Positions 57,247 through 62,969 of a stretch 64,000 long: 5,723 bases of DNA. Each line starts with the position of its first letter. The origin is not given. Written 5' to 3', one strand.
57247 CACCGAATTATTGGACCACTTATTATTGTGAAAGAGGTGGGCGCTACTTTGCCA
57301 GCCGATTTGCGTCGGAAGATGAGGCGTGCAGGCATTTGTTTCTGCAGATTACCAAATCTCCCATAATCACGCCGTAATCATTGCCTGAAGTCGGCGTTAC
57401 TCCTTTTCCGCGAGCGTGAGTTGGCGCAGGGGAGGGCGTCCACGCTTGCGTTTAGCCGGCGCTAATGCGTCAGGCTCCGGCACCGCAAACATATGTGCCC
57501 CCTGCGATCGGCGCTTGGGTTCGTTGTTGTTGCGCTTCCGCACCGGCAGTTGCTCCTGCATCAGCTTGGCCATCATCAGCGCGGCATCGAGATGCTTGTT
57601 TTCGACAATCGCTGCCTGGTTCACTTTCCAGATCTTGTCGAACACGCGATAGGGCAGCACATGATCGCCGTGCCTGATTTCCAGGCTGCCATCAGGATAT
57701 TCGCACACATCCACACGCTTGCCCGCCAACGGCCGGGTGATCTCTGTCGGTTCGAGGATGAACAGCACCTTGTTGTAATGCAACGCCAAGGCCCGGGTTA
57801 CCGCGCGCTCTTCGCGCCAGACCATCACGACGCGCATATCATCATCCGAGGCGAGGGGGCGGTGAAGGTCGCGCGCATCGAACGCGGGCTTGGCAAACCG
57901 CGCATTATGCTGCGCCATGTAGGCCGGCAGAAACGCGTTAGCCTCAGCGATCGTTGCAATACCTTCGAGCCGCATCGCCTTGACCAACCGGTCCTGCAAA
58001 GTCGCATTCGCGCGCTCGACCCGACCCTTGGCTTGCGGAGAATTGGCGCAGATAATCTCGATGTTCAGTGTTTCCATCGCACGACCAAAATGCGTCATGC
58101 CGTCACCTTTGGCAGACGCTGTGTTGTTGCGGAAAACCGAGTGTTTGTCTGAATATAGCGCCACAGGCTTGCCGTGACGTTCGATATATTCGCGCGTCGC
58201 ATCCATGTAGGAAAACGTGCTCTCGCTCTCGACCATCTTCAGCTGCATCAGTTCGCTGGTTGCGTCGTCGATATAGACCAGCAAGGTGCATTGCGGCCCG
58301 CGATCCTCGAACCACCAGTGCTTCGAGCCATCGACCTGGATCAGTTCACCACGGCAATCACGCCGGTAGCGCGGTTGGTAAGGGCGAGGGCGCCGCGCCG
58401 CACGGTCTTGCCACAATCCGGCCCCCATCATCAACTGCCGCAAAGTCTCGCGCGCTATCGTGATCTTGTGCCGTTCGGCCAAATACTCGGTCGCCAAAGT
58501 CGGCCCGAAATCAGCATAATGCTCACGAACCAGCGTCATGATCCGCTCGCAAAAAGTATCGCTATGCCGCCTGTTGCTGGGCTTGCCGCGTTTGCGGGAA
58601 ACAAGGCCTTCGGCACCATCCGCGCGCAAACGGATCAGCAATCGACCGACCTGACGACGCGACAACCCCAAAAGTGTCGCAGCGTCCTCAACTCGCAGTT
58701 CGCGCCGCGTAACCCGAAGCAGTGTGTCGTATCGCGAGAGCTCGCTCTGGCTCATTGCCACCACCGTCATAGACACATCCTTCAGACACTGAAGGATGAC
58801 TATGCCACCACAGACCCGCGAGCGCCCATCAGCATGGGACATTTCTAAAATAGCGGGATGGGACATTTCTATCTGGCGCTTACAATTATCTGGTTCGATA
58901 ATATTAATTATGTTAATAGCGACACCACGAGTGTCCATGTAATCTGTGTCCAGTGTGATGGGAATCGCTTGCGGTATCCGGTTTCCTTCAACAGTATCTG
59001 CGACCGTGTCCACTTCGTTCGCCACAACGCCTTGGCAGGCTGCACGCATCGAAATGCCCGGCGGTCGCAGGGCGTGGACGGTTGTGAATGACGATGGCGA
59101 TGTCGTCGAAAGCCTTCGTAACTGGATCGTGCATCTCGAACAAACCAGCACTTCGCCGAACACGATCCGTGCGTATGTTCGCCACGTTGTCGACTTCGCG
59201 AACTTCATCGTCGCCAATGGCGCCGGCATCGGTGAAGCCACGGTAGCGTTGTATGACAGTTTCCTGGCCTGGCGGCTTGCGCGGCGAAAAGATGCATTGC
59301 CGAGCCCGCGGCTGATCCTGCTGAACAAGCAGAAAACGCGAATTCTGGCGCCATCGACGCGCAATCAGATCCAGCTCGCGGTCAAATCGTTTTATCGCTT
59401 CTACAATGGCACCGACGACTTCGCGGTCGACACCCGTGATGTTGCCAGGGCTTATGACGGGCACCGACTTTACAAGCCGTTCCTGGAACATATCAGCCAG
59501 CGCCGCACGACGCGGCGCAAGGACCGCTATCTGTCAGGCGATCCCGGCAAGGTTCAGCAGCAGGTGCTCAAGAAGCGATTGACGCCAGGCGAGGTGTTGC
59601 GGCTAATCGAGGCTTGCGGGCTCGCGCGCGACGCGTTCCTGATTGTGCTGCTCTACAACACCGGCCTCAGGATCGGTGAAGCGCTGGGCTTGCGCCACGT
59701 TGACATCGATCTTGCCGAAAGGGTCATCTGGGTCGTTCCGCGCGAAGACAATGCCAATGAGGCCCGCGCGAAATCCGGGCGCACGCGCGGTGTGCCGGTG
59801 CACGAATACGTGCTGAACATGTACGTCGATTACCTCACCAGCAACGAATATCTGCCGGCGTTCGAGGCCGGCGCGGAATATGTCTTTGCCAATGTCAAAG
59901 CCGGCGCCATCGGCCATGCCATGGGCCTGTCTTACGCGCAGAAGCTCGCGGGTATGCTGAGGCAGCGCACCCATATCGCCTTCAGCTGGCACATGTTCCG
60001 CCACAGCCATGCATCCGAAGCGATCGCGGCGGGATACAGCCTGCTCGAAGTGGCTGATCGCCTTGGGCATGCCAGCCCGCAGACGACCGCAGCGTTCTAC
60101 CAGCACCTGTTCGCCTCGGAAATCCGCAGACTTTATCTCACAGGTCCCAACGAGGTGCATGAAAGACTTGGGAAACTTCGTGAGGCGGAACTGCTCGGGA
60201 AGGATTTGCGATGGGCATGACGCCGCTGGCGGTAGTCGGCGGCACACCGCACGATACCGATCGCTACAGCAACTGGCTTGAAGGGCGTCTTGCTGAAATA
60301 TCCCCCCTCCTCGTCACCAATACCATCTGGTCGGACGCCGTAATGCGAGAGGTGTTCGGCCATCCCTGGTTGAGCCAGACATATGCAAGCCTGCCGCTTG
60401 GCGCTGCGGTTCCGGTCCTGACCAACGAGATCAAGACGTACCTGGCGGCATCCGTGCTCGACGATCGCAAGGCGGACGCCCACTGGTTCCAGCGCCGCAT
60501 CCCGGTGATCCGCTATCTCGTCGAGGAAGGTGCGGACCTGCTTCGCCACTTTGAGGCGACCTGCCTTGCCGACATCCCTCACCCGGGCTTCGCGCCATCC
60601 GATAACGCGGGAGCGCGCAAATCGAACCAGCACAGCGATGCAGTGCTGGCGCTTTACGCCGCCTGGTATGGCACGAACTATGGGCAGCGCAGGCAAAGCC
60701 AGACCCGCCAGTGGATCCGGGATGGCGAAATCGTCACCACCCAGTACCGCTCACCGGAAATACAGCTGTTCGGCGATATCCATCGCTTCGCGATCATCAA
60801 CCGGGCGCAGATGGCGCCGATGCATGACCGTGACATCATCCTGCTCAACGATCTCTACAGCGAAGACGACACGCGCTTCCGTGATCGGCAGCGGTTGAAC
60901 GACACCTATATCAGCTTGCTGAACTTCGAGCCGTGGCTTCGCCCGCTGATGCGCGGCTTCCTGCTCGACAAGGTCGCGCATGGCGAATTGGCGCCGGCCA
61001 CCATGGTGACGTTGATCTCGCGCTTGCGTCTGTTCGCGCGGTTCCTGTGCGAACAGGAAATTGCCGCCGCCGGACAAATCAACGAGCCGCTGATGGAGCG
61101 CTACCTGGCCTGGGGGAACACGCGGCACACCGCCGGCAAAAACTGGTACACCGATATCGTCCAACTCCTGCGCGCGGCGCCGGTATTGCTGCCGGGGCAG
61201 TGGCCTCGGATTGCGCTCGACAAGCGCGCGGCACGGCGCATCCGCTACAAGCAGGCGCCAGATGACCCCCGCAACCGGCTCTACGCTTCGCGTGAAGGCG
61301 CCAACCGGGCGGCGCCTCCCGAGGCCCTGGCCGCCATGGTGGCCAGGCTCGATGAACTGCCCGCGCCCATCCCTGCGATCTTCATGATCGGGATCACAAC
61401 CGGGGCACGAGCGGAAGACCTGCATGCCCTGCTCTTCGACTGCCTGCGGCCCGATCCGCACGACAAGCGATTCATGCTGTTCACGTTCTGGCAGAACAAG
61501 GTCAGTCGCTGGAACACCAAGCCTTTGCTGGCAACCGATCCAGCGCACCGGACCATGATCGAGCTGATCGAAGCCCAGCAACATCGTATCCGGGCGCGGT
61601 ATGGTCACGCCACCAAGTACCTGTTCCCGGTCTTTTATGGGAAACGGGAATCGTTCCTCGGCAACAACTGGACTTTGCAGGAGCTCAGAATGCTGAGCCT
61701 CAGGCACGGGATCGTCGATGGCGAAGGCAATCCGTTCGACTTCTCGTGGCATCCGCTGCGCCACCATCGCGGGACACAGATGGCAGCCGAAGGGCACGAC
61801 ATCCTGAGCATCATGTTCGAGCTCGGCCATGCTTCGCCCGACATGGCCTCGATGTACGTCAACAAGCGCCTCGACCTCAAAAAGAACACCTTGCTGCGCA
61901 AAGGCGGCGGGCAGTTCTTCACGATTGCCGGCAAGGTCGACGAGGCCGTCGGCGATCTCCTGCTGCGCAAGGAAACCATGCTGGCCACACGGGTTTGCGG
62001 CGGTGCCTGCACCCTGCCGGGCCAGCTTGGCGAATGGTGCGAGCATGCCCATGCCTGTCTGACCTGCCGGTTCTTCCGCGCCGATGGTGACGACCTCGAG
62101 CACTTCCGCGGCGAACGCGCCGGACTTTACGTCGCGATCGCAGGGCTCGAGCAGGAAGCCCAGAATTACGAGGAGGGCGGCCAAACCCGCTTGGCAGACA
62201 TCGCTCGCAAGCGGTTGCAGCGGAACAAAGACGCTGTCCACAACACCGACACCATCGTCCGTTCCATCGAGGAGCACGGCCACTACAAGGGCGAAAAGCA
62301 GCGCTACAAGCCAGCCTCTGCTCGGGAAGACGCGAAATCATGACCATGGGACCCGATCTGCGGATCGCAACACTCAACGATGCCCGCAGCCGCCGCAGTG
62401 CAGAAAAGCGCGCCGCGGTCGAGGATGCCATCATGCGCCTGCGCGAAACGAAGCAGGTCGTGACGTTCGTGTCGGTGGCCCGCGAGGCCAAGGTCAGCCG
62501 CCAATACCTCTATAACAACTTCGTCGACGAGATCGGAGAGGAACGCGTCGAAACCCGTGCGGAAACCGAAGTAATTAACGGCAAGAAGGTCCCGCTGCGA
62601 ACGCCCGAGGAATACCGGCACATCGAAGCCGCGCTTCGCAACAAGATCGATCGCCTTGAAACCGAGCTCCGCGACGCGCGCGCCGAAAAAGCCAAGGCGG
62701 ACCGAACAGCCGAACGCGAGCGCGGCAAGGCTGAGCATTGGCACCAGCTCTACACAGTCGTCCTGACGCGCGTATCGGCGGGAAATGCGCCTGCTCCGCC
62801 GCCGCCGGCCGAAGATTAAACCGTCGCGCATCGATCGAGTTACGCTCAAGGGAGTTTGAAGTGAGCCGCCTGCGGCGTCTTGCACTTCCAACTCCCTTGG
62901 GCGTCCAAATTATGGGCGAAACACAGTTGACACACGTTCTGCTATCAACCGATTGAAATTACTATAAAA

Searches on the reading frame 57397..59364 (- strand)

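Call 59: search_protein_families(library=pfam, proteins=[window:57397-59364:-], max_evalue=0.00001)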
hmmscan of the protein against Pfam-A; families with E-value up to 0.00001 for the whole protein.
window:57397-59364:- (655 aa): 2 families
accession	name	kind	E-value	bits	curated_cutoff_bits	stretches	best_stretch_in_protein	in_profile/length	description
PF13565.12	HTH_32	-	1.4e-07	32.4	33.7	1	239-311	2-72/73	Homeodomain-like domain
PF13551.12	HTH_29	-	1.9e-06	28.3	28.1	1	221-266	11-57/64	Winged helix-turn helix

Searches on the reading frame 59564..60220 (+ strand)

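Call 61: search_protein_families(library=pfam, proteins=[window:59564-60220:+], max_evalue=0.0001)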
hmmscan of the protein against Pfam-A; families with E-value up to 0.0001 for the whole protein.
window:59564-60220:+ (218 aa): 1 family
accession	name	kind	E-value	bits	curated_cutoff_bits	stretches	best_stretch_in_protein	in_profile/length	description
PF00589.27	Phage_integrase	-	5.4e-27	95.1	27.1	1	4-183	1-169/172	Phage integrase family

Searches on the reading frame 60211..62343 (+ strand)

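Call 59: search_protein_families(library=pfam, proteins=[window:60211-62343:+], max_evalue=0.00001)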
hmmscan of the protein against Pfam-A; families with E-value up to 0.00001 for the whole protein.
window:60211-62343:+ (710 aa): 1 family
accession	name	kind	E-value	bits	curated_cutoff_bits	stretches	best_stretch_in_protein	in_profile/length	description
PF00589.27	Phage_integrase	-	1.5e-07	31.8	27.1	1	376-552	11-168/172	Phage integrase family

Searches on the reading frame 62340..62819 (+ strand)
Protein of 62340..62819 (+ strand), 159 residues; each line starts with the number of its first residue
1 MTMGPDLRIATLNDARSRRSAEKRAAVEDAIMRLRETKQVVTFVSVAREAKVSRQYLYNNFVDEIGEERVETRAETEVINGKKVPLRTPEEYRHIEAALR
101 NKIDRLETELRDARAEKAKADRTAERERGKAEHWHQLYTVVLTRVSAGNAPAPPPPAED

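Call 61: search_protein_families(library=pfam, proteins=[window:62340-62819:+], max_evalue=0.0001)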
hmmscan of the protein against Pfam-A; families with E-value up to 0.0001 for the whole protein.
window:62340-62819:+ (159 aa): 1 family
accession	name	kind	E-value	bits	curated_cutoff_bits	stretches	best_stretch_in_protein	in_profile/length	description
PF19776.5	DUF6262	-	3.9e-06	27.5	29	1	15-116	8-106/110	Family of unknown function (DUF6262)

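Call 97: find_encoding_contigs(protein=window:62340-62819:+, flank=1400, max_places=8)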
Protein window:62340-62819:+ (159 aa): 19 contigs read that carry it; 8 places shown.
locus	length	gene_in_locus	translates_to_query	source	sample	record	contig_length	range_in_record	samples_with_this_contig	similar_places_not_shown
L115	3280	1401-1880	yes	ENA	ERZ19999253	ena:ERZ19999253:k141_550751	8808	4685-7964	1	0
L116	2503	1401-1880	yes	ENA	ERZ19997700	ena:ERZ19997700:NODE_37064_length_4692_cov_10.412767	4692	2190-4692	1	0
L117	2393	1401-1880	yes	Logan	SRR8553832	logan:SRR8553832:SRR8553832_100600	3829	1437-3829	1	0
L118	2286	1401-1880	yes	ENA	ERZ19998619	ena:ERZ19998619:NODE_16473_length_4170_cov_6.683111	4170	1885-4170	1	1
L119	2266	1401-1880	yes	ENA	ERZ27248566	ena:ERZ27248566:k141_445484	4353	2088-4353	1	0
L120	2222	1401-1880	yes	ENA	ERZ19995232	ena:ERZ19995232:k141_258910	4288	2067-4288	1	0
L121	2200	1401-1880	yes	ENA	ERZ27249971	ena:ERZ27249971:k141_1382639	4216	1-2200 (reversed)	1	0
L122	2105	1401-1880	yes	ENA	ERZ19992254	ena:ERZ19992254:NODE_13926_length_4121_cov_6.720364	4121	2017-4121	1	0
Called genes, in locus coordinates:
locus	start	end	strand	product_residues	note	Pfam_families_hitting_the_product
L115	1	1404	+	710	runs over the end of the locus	PF00589:Phage_integrase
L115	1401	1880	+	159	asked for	PF19776:DUF6262 (weak)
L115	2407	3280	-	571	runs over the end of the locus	?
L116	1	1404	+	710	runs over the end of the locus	PF00589:Phage_integrase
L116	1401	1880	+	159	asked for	PF19776:DUF6262 (weak)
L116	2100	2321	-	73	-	-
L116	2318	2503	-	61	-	?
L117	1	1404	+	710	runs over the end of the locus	PF00589:Phage_integrase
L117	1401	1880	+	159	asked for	PF19776:DUF6262 (weak)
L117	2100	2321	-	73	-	-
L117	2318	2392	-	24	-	?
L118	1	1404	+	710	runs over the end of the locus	PF00589:Phage_integrase (weak)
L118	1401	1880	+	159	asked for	PF19776:DUF6262 (weak)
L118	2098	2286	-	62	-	?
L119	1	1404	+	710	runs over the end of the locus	PF00589:Phage_integrase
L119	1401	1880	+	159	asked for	PF19776:DUF6262 (weak)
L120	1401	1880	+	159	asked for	PF19776:DUF6262 (weak)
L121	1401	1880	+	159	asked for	PF19776:DUF6262 (weak)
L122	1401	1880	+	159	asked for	PF19776:DUF6262 (weak)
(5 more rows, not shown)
